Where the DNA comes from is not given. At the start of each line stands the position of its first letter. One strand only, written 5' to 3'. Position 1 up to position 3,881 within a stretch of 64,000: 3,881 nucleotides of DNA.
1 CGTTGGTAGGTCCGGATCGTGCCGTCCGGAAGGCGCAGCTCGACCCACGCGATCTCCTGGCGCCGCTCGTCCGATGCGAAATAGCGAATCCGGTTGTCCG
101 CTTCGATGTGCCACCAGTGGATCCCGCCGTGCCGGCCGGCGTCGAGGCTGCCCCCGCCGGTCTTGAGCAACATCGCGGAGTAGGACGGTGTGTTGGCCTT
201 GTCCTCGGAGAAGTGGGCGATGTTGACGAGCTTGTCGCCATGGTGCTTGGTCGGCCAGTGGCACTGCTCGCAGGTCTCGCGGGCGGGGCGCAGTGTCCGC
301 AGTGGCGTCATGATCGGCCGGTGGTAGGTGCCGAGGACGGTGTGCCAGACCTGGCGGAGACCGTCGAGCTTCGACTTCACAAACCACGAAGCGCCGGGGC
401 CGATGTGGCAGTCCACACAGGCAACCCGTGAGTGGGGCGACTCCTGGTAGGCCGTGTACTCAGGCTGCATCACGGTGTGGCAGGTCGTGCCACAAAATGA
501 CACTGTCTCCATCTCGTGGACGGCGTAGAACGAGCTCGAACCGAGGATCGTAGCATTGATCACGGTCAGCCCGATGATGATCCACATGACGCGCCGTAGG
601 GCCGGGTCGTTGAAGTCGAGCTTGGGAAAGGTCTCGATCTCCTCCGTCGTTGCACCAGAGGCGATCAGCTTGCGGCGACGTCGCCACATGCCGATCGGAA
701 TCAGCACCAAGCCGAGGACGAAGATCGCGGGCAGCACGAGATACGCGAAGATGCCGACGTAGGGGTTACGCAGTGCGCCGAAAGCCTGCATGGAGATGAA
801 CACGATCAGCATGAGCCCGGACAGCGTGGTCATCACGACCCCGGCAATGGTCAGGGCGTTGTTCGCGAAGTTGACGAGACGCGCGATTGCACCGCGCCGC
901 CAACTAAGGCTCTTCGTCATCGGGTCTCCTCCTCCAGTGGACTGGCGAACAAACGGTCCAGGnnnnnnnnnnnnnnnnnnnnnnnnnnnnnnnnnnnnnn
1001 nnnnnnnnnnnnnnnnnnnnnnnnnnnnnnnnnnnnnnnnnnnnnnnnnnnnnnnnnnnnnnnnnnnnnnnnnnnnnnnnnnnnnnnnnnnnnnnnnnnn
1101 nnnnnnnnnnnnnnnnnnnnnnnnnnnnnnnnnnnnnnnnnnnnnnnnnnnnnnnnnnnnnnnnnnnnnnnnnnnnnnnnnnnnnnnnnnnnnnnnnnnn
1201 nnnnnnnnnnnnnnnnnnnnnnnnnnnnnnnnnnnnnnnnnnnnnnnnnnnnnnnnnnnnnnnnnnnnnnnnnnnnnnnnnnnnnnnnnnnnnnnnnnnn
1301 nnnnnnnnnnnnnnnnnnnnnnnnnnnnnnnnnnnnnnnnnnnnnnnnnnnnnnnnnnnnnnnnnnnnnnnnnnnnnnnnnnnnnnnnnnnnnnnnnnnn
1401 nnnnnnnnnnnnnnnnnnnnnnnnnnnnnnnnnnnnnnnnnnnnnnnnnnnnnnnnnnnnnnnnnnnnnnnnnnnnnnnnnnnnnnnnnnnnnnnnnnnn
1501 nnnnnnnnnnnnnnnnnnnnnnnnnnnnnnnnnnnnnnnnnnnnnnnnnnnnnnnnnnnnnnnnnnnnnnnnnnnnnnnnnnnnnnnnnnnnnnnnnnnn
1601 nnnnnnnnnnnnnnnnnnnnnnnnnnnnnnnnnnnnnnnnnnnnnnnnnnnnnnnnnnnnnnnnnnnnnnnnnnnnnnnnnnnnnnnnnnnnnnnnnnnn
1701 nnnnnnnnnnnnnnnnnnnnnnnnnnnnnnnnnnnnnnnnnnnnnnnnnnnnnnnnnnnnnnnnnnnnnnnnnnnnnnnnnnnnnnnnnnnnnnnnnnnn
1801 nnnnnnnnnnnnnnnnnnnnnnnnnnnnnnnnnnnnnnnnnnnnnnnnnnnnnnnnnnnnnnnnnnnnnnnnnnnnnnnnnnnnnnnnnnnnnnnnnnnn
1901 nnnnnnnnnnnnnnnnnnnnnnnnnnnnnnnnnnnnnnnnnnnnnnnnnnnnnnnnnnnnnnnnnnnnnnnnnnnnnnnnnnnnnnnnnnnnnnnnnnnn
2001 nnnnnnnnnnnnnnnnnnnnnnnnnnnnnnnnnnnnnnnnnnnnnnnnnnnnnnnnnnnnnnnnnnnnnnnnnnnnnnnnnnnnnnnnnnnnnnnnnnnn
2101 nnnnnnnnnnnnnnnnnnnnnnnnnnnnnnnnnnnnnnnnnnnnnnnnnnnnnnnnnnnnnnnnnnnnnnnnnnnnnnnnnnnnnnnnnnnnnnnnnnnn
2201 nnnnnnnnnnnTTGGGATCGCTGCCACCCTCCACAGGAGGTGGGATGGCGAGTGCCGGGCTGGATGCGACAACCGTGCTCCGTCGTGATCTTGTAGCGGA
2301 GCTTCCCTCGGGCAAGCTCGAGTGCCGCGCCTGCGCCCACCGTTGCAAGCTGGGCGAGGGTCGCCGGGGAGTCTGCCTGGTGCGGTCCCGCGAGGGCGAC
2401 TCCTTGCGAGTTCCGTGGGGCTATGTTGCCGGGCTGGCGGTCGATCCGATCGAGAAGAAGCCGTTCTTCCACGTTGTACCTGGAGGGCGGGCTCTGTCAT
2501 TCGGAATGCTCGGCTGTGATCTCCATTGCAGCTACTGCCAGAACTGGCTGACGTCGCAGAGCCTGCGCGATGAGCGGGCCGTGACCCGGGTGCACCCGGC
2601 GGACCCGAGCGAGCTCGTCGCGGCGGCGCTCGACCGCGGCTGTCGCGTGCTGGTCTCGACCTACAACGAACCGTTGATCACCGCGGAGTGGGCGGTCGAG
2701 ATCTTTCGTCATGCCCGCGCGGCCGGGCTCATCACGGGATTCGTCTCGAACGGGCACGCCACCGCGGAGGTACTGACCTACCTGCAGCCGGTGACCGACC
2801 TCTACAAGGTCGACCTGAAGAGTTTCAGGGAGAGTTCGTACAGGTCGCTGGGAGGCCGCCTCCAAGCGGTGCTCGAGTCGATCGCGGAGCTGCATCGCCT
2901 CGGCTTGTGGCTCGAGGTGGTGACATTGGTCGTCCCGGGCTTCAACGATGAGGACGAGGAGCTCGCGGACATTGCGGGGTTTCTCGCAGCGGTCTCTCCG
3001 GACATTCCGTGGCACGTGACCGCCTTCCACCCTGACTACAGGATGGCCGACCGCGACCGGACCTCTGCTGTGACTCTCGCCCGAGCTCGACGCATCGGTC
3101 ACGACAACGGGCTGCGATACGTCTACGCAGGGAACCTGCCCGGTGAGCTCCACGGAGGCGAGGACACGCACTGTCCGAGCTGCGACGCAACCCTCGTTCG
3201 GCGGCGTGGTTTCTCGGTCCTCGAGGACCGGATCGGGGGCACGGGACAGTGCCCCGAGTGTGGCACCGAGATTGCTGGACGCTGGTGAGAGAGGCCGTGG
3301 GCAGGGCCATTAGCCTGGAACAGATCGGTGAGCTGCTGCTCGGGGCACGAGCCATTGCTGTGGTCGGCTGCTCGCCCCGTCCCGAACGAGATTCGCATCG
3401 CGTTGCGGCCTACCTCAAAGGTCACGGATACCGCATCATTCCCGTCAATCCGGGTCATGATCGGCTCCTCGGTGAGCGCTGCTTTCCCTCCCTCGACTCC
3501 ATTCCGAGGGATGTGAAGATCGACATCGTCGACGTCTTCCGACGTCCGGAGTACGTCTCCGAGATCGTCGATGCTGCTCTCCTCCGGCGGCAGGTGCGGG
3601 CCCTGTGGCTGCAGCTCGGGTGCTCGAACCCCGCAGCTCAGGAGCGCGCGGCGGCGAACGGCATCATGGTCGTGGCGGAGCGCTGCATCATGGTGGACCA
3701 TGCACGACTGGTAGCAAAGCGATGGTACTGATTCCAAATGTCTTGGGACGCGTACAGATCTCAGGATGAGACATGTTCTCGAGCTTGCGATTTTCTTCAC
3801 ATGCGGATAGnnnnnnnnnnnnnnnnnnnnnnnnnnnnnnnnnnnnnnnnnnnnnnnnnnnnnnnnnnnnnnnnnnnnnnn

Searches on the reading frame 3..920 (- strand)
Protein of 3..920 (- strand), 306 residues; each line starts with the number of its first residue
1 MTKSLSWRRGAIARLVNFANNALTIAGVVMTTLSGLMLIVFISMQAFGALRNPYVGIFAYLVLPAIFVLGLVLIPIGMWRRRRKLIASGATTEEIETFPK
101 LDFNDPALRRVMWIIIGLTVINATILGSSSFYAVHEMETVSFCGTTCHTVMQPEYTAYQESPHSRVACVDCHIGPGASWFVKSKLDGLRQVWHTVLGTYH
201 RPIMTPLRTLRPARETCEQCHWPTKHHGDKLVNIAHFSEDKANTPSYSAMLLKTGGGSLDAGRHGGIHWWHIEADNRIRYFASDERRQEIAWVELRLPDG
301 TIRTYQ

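Call 9: search_protein_families(library=pfam, proteins=[window:3-920:-], max_evalue=0.01)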
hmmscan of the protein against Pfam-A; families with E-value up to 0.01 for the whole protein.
window:3-920:- (306 aa): 2 families
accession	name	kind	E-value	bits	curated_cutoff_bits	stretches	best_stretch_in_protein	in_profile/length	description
PF03264.19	Cytochrom_NNT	-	7.3e-12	45.8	24.1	1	113-200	9-100/174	NapC/NirT cytochrome c family, N-terminal region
PF14522.11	Cytochrome_C7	-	0.0062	16.8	24.8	0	132-172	33-66/67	Cytochrome c7 and related cytochrome c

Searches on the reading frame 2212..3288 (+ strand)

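Call 9: search_protein_families(library=pfam, proteins=[window:2212-3288:+], max_evalue=0.01)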
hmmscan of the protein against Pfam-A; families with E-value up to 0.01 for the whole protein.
window:2212-3288:+ (358 aa): 3 families
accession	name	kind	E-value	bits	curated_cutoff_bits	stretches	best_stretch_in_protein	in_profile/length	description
PF04055.27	Radical_SAM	-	4.7e-18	66.4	29.5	1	101-253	6-164/166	Radical SAM superfamily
PF03119.21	DNA_ligase_ZBD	-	2.9e-05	24.3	25.8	0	320-333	1-14/27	NAD-dependent DNA ligase C4 zinc finger domain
PF01396.24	Zn_ribbon_Top1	-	0.0027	17.9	32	0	320-333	3-16/39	Topoisomerase DNA binding C4 zinc finger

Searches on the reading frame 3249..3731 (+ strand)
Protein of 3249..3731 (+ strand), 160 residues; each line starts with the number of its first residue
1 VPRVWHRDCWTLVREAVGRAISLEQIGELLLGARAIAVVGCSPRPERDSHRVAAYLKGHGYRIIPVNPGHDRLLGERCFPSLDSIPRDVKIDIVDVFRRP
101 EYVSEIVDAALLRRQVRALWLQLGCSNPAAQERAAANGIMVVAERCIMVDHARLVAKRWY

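Call 70: search_protein_families(library=pfam, proteins=[window:3249-3731:+], max_evalue=0.001)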
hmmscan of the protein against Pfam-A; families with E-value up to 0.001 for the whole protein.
window:3249-3731:+ (160 aa): 1 family
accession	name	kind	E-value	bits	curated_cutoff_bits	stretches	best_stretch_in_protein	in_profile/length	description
PF13380.12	CoA_binding_2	-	2e-39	135.1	22.8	1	34-151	1-115/116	CoA binding domain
